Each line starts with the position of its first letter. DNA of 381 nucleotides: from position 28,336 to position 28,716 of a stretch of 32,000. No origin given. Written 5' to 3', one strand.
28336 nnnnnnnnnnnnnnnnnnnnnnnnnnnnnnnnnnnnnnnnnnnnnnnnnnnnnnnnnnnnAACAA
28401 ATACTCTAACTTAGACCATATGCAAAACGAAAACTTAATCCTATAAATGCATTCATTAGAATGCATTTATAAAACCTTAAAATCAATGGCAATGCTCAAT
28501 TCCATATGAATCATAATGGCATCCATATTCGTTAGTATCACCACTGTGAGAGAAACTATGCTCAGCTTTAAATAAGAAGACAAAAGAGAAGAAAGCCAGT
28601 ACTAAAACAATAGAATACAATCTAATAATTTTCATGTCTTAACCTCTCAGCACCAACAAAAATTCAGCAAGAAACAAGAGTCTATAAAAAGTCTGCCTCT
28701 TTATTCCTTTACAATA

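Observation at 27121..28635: AT-rich, mobile-element-bounded two-gene module: exported His/Cys/Tyr peptide plus 424-aa membrane-anchored orphan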

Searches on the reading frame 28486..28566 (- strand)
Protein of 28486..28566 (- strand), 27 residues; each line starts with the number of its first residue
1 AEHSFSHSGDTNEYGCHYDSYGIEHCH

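Call 27: search_dna_similar(query=window:28486-28566:-, collection=plasmids, mode=protein, max_evalue=10, max_rows=30)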
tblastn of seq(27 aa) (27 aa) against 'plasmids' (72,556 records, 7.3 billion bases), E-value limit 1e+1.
Records with a match: 19; places in all: 19; records where one place covers at least 80% of the query: 18.
Best place of each record, by identity: 60-80% 5; <60% 14.
By first word of the organism name: Cupriavidus 12; Sinorhizobium 3; Ralstonia 2; uncultured 1; Deinococcus 1.
By predicted mobility (MOB-suite, as given by PLSDB): conjugative 7; mobilizable 7; non-mobilizable 5.
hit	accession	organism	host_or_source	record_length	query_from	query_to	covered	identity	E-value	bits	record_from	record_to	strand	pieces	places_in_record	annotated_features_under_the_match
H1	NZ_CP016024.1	Ralstonia insidiosa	cell culture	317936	6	27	81%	60.9%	7e-1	32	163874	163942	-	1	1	YHYH domain-containing protein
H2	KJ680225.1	uncultured bacterium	-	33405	6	27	81%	60.9%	7e-1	32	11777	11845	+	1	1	mer: mer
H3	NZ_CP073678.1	Cupriavidus sp. KK10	Isolate,A bacterial consortium from ...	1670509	6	27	81%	60.9%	2e+0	30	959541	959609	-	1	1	none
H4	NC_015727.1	Cupriavidus necator N-1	soil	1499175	6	27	81%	60.9%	2e+0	30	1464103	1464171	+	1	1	record has no annotation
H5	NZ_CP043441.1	Cupriavidus campinensis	cell culture,soil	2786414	5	27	85%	54.2%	5e+0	29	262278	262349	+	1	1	none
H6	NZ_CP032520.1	Cupriavidus oxalaticus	cell culture,activated sludge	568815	5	27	85%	54.2%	5e+0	29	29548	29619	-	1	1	YHYH domain-containing protein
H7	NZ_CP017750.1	Cupriavidus sp. USMAA2-4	cell culture,Sungai Pinang, Penang, ...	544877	5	27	85%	54.2%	5e+0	29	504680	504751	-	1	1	YHYH domain-containing protein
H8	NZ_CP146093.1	Ralstonia sp. RRA.1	pure culture,Cupriavidus necator ...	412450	5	27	85%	54.2%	5e+0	29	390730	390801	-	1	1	YHYH domain-containing protein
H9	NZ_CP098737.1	Cupriavidus gilardii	cell,whole organism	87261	5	27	85%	54.2%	5e+0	29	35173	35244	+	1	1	YHYH domain-containing protein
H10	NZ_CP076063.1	Cupriavidus sp. EM10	Pure-cultured cell,sewage water sludge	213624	5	27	85%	54.2%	5e+0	29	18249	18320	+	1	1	YHYH domain-containing protein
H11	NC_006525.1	Cupriavidus metallidurans CH34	-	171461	5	27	85%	54.2%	5e+0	29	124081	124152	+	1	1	YHYH domain-containing protein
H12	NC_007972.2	Cupriavidus metallidurans CH34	-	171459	5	27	85%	54.2%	5e+0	29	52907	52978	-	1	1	YHYH domain-containing protein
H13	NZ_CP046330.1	Cupriavidus metallidurans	sedimentation pond in a zinc factory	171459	5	27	85%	54.2%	5e+0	29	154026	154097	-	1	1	YHYH domain-containing protein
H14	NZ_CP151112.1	Cupriavidus metallidurans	-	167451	5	27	85%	54.2%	5e+0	29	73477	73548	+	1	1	YHYH domain-containing protein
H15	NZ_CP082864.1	Cupriavidus pauculus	-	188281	5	27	85%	54.2%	5e+0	29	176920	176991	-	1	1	YHYH domain-containing protein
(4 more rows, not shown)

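Call 28: get_annotated_region(hit=H12, flank=6000)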
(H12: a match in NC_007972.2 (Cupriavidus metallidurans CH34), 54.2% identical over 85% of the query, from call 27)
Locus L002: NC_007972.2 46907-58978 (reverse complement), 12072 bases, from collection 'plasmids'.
description: Cupriavidus metallidurans CH34 plasmid pMOL28, complete sequence
organism: Cupriavidus metallidurans CH34 (NCBI taxid 266264)
taxonomy: Bacteria; Pseudomonadota; Betaproteobacteria; Burkholderiales; Burkholderiaceae; Cupriavidus; Cupriavidus metallidurans; Cupriavidus metallidurans CH34
host: -; source: -; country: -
typing (MOB-suite, as given by PLSDB): conjugative; replicon rep_cluster_591; relaxase MOBH; mating-pair formation MPF_T
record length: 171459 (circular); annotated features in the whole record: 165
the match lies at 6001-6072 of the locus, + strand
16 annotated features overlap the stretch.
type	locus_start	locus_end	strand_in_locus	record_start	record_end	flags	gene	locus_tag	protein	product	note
predicted_resistance_gene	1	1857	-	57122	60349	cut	cnrA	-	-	nickel efflux RND transporter permease subunit CnrA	predicted by amrfinderplus; class NICKEL; identity 100.0%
CDS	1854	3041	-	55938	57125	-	cnrB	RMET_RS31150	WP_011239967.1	nickel efflux RND transporter periplasmic adaptor subunit CnrB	-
predicted_resistance_gene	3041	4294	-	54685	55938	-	cnrC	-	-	nickel efflux RND transporter outer membrane subunit CnrC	predicted by amrfinderplus; class NICKEL; identity 100.0%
CDS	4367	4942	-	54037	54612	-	cnrH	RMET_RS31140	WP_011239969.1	nickel resistance ECF sigma factor CnrH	-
CDS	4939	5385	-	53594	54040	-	cnrX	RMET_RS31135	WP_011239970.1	periplasmic nickel sensor CnrX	-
predicted_resistance_gene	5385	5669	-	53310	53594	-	cnrY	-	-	nickel resistance system anti-sigma factor CnrY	predicted by amrfinderplus; class NICKEL; identity 100.0%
CDS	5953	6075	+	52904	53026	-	-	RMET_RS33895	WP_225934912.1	YHYH domain-containing protein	-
CDS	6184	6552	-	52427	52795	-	-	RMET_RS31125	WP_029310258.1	regulatory protein ChrI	-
CDS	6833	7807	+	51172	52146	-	-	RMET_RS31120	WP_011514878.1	chromate resistance protein ChrB domain-containing protein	-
CDS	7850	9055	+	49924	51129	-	-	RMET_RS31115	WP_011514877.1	chromate transporter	-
CDS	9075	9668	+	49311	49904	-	-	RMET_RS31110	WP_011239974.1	Fe-Mn family superoxide dismutase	-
CDS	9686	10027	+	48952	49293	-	chrE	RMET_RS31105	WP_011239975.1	rhodanese family chromate resistance protein ChrE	-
CDS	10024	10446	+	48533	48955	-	-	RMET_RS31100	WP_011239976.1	chromate resistance protein ChrB domain-containing protein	-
CDS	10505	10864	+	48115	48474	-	-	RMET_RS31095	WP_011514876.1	hypothetical protein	-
CDS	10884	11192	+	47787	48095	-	-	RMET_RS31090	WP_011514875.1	hypothetical protein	-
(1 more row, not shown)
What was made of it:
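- On pMOL28, between cnrY and chrI (call 28).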

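Call 29: get_annotated_region(hit=H1, flank=6000)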
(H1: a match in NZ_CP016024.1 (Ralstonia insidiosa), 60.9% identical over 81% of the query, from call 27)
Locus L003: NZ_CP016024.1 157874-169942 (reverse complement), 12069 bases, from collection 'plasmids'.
description: Ralstonia insidiosa strain ATCC 49129 plasmid pRI-1, complete sequence
organism: Ralstonia insidiosa (NCBI taxid 190721)
taxonomy: Bacteria; Pseudomonadota; Betaproteobacteria; Burkholderiales; Burkholderiaceae; Ralstonia; Ralstonia insidiosa
host: -; source: cell culture; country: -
typing (MOB-suite, as given by PLSDB): non-mobilizable; mating-pair formation MPF_T
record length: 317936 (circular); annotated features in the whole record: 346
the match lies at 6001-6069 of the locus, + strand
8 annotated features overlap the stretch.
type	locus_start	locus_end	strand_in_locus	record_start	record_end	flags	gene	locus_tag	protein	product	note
CDS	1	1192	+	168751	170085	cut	-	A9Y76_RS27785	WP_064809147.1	TolC family protein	GO:0055085 - transmembrane transport [Evidence IEA]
CDS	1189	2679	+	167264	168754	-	-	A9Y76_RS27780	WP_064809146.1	efflux RND transporter periplasmic adaptor subunit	GO:0006810 - transport [Evidence IEA]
CDS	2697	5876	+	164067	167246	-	-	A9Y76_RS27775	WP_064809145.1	CusA/CzcA family heavy metal efflux RND transporter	-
CDS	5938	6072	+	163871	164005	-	-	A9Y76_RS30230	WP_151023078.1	YHYH domain-containing protein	-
CDS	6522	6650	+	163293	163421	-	-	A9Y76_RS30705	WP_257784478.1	hypothetical protein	-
CDS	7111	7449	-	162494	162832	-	-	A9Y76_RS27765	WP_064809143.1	copper-binding protein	-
CDS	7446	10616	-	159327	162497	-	-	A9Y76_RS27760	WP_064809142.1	efflux RND transporter permease subunit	-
CDS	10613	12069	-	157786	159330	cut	-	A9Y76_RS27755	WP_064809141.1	efflux RND transporter periplasmic adaptor subunit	GO:0006810 - transport [Evidence IEA]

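Call 30: get_annotated_region(hit=H2, flank=5000)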
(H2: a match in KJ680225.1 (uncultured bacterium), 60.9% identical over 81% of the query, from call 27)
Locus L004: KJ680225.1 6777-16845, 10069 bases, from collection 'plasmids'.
description: Uncultured bacterium plasmid PLAsvaD clone PLAsvaD-1, complete sequence
organism: uncultured bacterium (NCBI taxid 77133)
taxonomy: Bacteria; ; ; ; ; ; uncultured bacterium
host: -; source: -; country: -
typing (MOB-suite, as given by PLSDB): non-mobilizable; replicon rep_cluster_1198
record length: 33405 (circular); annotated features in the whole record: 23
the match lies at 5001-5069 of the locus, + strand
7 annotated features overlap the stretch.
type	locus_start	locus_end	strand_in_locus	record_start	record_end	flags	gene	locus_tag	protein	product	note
CDS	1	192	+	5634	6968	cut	czc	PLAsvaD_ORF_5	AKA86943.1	czc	-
CDS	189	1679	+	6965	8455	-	czcB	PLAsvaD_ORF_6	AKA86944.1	czcB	-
CDS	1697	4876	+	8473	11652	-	czcA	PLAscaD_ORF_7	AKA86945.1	czcA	-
CDS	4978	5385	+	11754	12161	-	mer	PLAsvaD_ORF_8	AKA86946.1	mer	-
CDS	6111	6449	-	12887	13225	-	cusF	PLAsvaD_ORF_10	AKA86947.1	CusF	-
CDS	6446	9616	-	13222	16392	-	-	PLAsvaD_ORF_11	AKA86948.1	cation transporter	-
CDS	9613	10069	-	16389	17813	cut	-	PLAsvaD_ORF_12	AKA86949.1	CusF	-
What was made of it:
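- Directly after czcA in Ralstonia pRI-1 and plasmid PLAsvaD (calls 29, 30).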

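Call 33: get_annotated_region(hit=H6, flank=5000)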
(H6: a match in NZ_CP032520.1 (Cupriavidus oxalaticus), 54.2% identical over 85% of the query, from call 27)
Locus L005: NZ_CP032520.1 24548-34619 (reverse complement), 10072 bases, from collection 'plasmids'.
description: Cupriavidus oxalaticus strain T2 plasmid unnamed1, complete sequence
organism: Cupriavidus oxalaticus (NCBI taxid 96344)
taxonomy: Bacteria; Pseudomonadota; Betaproteobacteria; Burkholderiales; Burkholderiaceae; Cupriavidus; Cupriavidus oxalaticus
host: -; source: cell culture,activated sludge; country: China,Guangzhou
typing (MOB-suite, as given by PLSDB): conjugative; relaxase MOBH,MOBP; mating-pair formation MPF_T
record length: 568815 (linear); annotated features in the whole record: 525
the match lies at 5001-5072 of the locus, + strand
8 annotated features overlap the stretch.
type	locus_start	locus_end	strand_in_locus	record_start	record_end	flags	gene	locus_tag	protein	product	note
CDS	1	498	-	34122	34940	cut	-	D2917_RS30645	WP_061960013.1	hypothetical protein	-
CDS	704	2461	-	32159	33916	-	-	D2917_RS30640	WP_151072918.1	SIR2 family protein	-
CDS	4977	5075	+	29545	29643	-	-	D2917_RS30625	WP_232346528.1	YHYH domain-containing protein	-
CDS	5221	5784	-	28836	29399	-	-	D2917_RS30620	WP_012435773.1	mechanosensitive ion channel family protein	-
CDS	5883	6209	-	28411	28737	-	-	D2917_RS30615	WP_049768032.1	hypothetical protein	-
CDS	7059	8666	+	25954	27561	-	-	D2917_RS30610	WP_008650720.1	glycosyltransferase family 39 protein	-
CDS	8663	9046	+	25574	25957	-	-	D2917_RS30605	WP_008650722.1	GtrA family protein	-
CDS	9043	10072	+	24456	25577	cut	-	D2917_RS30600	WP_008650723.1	glycosyltransferase family 2 protein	-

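Call 34: get_annotated_region(hit=H9, flank=5000)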
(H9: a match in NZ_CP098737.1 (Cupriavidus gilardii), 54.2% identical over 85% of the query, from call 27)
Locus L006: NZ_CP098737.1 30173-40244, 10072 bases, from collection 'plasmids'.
description: Cupriavidus gilardii strain QJ1 plasmid plas1, complete sequence
organism: Cupriavidus gilardii (NCBI taxid 82541)
taxonomy: Bacteria; Pseudomonadota; Betaproteobacteria; Burkholderiales; Burkholderiaceae; Cupriavidus; Cupriavidus gilardii
host: -; source: cell,whole organism; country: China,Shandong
typing (MOB-suite, as given by PLSDB): mobilizable; relaxase MOBP
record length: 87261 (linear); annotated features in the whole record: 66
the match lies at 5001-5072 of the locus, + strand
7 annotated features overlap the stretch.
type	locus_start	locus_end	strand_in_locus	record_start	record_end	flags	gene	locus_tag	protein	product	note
CDS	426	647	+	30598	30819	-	-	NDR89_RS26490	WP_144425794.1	hypothetical protein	-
CDS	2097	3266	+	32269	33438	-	-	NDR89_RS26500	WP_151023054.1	FAD-dependent oxidoreductase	-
CDS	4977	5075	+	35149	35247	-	-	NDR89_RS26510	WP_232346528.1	YHYH domain-containing protein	-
CDS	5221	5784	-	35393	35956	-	-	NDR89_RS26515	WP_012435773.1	mechanosensitive ion channel family protein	-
CDS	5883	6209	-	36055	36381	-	-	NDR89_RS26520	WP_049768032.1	hypothetical protein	-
CDS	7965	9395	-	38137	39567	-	czcS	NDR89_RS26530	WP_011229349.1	sensor histidine kinase CzcS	-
CDS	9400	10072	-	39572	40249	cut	czcR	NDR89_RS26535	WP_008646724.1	heavy metal homeostasis two-component system response regulator CzcR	-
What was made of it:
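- Near czcRS in Cupriavidus gilardii (call 34).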

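Call 50: find_related_loci(query=A4, collection=genome_contigs, flank=5000)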
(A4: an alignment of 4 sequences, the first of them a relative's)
Query A4 (44 aa) in genome_contigs; peptide patterns used: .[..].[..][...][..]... (x = any residue, [..] = any of these).
84 stretches matched a pattern; 67 encode a relative of the query (tblastn E <= 1e-3); 67 distinct loci.
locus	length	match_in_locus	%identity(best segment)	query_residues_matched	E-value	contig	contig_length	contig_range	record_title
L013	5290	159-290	100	1-44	4e-25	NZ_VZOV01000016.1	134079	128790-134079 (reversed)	Cupriavidus gilardii strain CCUG 38401 contig_0000016, whole genome shotgun sequence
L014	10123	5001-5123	70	1-44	3e-14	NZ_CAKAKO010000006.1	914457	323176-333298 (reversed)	Xenophilus sp. Marseille-Q4582, whole genome shotgun sequence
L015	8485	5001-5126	64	1-44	5e-13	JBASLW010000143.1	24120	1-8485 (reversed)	MAG: Methylococcaceae bacterium isolate MFD12109_ilm_asm_bin23 k127_15086, whole genome shotgun sequence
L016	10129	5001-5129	64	1-44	1e-12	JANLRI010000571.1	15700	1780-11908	MAG: Betaproteobacteria bacterium isolate OTE_38_concoct_169_sub OTE_38_k141_1207179, whole genome shotgun sequence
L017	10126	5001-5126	62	3-44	2e-12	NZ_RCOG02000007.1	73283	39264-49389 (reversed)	Cupriavidus sp. U2 map unlocalized plasmid unnamed1 Pla01_contig_002, whole genome shotgun sequence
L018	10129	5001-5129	59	1-44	3e-12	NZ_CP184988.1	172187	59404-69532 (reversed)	Cupriavidus sp. H19C3 plasmid unnamed2, complete sequence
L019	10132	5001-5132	55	1-44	2e-12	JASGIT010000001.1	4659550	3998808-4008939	MAG: Acidovorax sp. isolate 5N365 JMF-2111-06-0005.ont.bin.365_0, whole genome shotgun sequence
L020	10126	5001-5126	62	3-44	2e-12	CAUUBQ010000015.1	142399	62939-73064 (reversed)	MAG TPA_asm: uncultured Cupriavidus sp. isolate SRR17738104_bin.8_MetaWRAP_v1.3_MAG genome assembly, contig: ERZ14211620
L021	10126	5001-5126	62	3-44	2e-12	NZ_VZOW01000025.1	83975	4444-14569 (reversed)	Cupriavidus pauculus strain CCUG 12507 contig_0000025, whole genome shotgun sequence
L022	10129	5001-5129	59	1-44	3e-12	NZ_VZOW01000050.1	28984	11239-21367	Cupriavidus pauculus strain CCUG 12507 contig_0000050, whole genome shotgun sequence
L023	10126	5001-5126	62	3-44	5e-12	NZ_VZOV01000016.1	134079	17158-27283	Cupriavidus gilardii strain CCUG 38401 contig_0000016, whole genome shotgun sequence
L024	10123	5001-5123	57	1-44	6e-12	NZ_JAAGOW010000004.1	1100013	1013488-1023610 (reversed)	Variovorax sp. WS11 plasmid pVarWS11_iso, whole genome shotgun sequence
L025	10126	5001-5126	62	3-44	5e-12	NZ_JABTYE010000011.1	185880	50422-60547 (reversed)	Cupriavidus gilardii strain USM5 USM5_assembled_contig_11, whole genome shotgun sequence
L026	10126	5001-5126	62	3-44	5e-12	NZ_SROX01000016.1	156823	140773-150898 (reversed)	Cupriavidus necator strain SHC 2-3 NODE_16_length_156823_cov_89.419226, whole genome shotgun sequence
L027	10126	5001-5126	62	3-44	5e-12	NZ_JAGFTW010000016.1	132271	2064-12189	Cupriavidus gilardii strain Marseille CSURQ4897 contig00018, whole genome shotgun sequence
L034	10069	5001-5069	87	22-44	5e-10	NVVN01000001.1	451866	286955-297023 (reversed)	MAG: Sulfurovum sp. isolate NORP62 Contig_source1383C_16, whole genome shotgun sequence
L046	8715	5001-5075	68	20-44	4e-7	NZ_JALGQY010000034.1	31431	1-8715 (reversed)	Acinetobacter lwoffii strain K1 NODE_34_length_31431_cov_425.845_ID_39556, whole genome shotgun sequence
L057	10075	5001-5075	68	20-44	4e-7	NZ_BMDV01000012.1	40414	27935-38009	Acinetobacter modestus strain CCM 8639 sequence12, whole genome shotgun sequence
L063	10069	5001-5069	70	22-44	7e-7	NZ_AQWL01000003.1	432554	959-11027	Thiobacillus denitrificans DSM 12475 B059DRAFT_scaffold_2.3_C, whole genome shotgun sequence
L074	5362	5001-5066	68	23-44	2e-5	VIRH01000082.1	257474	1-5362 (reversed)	Rhodobacterales bacterium strain BW5 NODE_5_length_257474_cov_25.6283_ID_9, whole genome shotgun sequence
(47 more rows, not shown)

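Call 55: search_protein_families(library=pfam, alignment_id=A5, max_evalue=0.00001)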
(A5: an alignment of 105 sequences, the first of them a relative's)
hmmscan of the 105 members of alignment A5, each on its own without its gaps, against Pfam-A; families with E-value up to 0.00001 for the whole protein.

A. member 1, L014:31-1230:+ (400 aa): 0 families

B. families by the number of members that match (of 105 scanned): 80 families (the first 25 are shown)
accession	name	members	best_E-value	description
PF01545.26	Cation_efflux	4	2.2e-44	Cation efflux family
PF07690.21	MFS_1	3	1.1e-57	Major Facilitator Superfamily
PF02583.22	Trns_repr_metal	3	2.7e-21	Metal-sensitive transcriptional repressor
PF00665.32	rve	3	4.1e-17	Integrase core domain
PF09335.16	VTT_dom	3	9.1e-13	VTT domain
PF13610.12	DDE_Tnp_IS240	2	3.5e-50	DDE domain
PF00565.23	SNase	2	1e-27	Staphylococcal nuclease homologue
PF00702.32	Hydrolase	2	1.6e-27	haloacid dehalogenase-like hydrolase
PF04383.19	KilA-N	2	8.4e-22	KilA-N domain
PF00589.27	Phage_integrase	2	4.9e-14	Phage integrase family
PF01381.28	HTH_3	2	9.3e-11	Helix-turn-helix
PF13560.12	HTH_31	2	7.2e-08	Helix-turn-helix domain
PF00924.24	MS_channel_2nd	2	1.2e-07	Mechanosensitive ion channel, beta-domain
PF00815.25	Histidinol_dh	1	2.6e-154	Histidinol dehydrogenase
PF01406.26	tRNA-synt_1e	1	1.3e-134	tRNA synthetases class I (C) catalytic domain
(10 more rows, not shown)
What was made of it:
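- In the neighbour tally, Cation_efflux and Trns_repr_metal are the top families (call 55).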

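Call 56: search_protein_families(library=pfam, proteins=[L046:2351-4828:+, L046:5124-5411:-, L046:5432-6409:+, L057:3158-4465:+, L057:4465-4890:+, L074:2478-4757:+, L034:2225-4279:+, L063:2924-4294:+, L063:4291-4818:+, L015:4582-4992:+], max_evalue=0.00001)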
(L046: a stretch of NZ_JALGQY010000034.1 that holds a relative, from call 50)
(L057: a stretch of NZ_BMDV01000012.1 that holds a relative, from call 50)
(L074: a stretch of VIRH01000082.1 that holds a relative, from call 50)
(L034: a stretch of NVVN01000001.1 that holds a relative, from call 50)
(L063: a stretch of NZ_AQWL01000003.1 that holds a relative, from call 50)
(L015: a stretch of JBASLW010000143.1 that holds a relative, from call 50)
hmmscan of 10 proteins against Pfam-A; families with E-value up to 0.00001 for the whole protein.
L046:2351-4828:+ (825 aa): 5 families
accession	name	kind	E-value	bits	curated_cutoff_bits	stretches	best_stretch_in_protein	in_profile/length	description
PF00122.25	E1-E2_ATPase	-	5e-57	192.8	28.1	1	306-486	2-180/181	E1-E2 ATPase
PF00702.32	Hydrolase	-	2.1e-38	133.1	26.4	1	504-720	2-191/191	haloacid dehalogenase-like hydrolase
PF00403.32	HMA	-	3.2e-33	114.3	24.8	2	14-74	1-62/62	Heavy-metal-associated domain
PF08282.18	Hydrolase_3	-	6.3e-08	33.1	20.9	0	691-752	190-255/255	haloacid dehalogenase-like hydrolase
PF12710.13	HAD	-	3.6e-07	31.2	27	1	639-716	86-188/189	haloacid dehalogenase-like hydrolase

L046:5124-5411:- (95 aa): 1 family
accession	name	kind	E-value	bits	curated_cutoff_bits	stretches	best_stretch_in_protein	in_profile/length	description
PF02583.22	Trns_repr_metal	-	7.2e-21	74.8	22.8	1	14-93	2-78/78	Metal-sensitive transcriptional repressor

L046:5432-6409:+ (325 aa): 1 family
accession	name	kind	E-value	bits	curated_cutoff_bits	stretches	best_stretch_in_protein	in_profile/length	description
PF01545.26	Cation_efflux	-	9.8e-41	140.1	26.6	1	31-245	1-198/198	Cation efflux family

L057:3158-4465:+ (435 aa): 1 family
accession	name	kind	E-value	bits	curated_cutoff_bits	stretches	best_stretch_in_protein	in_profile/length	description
PF07690.21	MFS_1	-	3.5e-38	131.8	33.4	2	14-226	2-219/347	Major Facilitator Superfamily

L057:4465-4890:+ (141 aa): 1 family
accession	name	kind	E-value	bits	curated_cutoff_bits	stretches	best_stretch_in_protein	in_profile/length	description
PF09335.16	VTT_dom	-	9.1e-13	49.2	33.9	1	23-135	7-120/123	VTT domain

L074:2478-4757:+ (759 aa): 0 families

L034:2225-4279:+ (684 aa): 5 families
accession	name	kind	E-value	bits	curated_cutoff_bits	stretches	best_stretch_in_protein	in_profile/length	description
PF00456.26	Transketolase_N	-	1.4e-123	412.6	22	1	31-336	2-310/334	Transketolase, thiamine diphosphate binding domain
PF02779.29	Transket_pyr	-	1.9e-48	164.8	27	1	370-537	2-173/174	Transketolase, pyrimidine binding domain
PF22613.1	Transketolase_C_1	-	6e-31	107.4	27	1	551-658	1-113/113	Transketolase-like TK C-terminal domain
PF02780.25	Transketolase_C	-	5.5e-09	36.4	25.9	1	555-662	4-124/124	Transketolase, C-terminal domain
PF13292.11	DXP_synthase_N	-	2.3e-07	30.8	21.2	0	29-215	16-175/274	1-deoxy-D-xylulose-5-phosphate synthase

L063:2924-4294:+ (456 aa): 1 family
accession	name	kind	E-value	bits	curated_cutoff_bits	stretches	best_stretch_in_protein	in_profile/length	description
PF03150.19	CCP_MauG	-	1.1e-24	88.2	25.6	1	53-279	3-148/149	Di-haem cytochrome c peroxidase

L063:4291-4818:+ (175 aa): 1 family
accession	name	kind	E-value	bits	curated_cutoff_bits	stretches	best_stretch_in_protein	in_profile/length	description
PF00565.23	SNase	-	2.5e-18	66.9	21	1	61-162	1-107/107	Staphylococcal nuclease homologue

L015:4582-4992:+ (136 aa): 2 families
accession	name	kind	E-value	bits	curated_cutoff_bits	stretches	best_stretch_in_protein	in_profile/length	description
PF01381.28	HTH_3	-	9.3e-11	42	23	1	28-74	8-54/55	Helix-turn-helix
PF13560.12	HTH_31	-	3.9e-06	27.5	27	0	28-71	13-57/64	Helix-turn-helix domain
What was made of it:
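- In Acinetobacter, between an HMA-type P1B-ATPase and a CsoR/RcnR repressor plus a CDF exporter (call 56). Many canonical loci have unrelated neighbours, such as transketolase, cytochrome c peroxidase with SNase, and integrases (calls 55, 56).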

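Call 73: search_dna_similar(query=window:28486-28566:-, collection=phages, mode=protein, max_evalue=10, max_rows=15)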
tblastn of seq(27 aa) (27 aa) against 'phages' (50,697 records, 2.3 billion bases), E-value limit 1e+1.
Records with a match: 1; places in all: 1; records where one place covers at least 80% of the query: 0.
Best place of each record, by identity: 60-80% 1.
By first word of the organism name: Stenotrophomonas 1.
By host as written in the record: Stenotrophomonas maltophilia 1.
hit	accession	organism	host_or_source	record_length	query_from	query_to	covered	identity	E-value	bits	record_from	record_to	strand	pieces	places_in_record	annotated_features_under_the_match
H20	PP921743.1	Stenotrophomonas phage vB_SmaS_QH1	Stenotrophomonas maltophilia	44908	6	22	63%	64.7%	4e+0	28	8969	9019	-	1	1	putative tail component protein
